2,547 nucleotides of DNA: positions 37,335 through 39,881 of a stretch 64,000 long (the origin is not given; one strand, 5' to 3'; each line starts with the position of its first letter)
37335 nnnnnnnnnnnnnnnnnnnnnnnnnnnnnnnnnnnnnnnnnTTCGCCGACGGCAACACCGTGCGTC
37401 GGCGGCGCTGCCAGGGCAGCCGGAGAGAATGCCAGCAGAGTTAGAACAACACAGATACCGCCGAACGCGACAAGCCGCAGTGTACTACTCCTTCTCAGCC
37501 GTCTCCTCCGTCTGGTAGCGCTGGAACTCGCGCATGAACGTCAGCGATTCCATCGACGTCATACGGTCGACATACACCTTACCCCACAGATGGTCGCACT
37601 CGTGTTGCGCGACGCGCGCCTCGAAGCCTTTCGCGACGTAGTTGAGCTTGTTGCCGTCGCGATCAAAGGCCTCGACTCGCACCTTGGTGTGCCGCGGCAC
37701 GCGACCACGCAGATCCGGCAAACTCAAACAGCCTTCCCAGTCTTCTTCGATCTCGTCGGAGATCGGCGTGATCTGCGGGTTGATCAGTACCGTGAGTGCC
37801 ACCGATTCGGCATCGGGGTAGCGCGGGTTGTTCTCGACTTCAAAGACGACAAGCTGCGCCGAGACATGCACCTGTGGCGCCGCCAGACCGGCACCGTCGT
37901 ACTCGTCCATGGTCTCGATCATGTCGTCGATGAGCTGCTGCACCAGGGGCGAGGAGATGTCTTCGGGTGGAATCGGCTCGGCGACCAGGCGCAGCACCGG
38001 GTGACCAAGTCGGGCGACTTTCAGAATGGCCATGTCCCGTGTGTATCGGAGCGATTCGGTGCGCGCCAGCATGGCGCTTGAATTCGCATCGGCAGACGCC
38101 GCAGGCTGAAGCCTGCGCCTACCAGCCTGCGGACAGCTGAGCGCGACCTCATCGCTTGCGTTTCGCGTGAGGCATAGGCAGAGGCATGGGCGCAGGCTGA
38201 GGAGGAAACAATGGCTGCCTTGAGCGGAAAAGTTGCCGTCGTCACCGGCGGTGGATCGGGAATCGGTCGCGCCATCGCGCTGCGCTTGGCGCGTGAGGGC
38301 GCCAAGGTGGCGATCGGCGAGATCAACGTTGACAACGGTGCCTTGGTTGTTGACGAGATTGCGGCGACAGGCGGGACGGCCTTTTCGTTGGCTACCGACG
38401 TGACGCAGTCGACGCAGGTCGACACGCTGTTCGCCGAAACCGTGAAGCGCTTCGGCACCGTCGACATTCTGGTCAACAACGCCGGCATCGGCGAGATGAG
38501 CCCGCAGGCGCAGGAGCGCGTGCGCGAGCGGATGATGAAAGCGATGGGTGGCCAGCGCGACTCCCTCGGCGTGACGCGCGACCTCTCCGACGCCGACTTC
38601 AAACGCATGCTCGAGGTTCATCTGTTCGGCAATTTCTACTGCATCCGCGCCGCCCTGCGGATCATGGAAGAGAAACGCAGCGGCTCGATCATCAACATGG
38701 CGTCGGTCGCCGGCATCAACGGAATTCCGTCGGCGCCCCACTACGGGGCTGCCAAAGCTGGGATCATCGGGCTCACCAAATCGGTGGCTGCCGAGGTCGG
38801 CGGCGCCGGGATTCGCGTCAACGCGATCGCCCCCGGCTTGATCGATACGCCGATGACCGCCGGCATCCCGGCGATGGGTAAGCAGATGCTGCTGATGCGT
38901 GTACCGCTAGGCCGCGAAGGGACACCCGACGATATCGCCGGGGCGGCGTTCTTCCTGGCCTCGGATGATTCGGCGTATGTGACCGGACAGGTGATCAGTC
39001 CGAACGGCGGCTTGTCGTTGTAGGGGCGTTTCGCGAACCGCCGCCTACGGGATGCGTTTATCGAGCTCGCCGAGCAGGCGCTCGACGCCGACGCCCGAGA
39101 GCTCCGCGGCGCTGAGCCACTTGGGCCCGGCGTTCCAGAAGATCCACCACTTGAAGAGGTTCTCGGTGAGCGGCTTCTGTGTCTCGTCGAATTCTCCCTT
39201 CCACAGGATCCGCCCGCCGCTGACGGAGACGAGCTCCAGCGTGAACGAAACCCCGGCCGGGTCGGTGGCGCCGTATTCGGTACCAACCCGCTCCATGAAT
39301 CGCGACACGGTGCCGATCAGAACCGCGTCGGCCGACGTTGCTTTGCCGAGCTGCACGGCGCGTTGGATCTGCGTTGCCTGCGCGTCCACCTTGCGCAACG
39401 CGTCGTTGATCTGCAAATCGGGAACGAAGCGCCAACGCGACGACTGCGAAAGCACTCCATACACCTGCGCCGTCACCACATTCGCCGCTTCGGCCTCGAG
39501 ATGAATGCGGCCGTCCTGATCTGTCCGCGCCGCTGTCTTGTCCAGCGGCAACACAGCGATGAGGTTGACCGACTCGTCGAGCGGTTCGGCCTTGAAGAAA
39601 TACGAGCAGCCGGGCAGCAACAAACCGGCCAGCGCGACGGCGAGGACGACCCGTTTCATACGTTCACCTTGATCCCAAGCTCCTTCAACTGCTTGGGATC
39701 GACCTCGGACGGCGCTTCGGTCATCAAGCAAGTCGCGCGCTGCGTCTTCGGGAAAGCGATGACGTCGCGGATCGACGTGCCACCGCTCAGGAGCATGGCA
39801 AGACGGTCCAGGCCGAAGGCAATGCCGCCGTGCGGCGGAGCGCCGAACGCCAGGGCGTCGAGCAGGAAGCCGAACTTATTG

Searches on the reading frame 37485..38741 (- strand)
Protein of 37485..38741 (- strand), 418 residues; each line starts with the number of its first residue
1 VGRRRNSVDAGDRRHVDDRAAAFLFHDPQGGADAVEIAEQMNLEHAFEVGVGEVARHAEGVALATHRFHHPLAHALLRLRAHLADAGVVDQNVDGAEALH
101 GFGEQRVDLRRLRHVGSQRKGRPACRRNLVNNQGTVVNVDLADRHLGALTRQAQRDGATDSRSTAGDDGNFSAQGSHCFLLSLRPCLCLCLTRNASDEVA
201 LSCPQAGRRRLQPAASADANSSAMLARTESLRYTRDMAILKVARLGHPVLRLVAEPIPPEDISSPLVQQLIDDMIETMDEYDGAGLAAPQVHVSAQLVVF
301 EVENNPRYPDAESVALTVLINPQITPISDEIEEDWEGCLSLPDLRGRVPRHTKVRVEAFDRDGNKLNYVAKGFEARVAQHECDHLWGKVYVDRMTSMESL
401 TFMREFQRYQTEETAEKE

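Call 33: search_protein_families(library=pfam, proteins=[window:37485-38741:-], max_evalue=0.001)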
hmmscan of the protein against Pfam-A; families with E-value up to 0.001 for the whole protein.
window:37485-38741:- (418 aa): 1 family
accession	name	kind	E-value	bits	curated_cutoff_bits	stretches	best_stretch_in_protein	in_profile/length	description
PF01327.26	Pep_deformylase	-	1.1e-51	175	22.8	1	240-398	2-154/156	Polypeptide deformylase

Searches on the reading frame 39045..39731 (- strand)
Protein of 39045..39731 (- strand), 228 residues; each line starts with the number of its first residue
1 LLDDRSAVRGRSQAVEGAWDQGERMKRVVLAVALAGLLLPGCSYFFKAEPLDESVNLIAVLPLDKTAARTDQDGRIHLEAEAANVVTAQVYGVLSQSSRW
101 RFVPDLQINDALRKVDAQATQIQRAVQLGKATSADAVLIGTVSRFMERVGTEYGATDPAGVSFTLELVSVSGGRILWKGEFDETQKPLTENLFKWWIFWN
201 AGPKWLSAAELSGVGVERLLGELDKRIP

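Call 33: search_protein_families(library=pfam, proteins=[window:39045-39731:-], max_evalue=0.001)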
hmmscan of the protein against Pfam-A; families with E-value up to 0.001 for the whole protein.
window:39045-39731:- (228 aa): 1 family
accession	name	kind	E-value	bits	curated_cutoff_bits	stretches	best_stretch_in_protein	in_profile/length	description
PF13036.11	LpoB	-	8.1e-06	26.2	22.3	1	86-180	50-144/147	Peptidoglycan-synthase activator LpoB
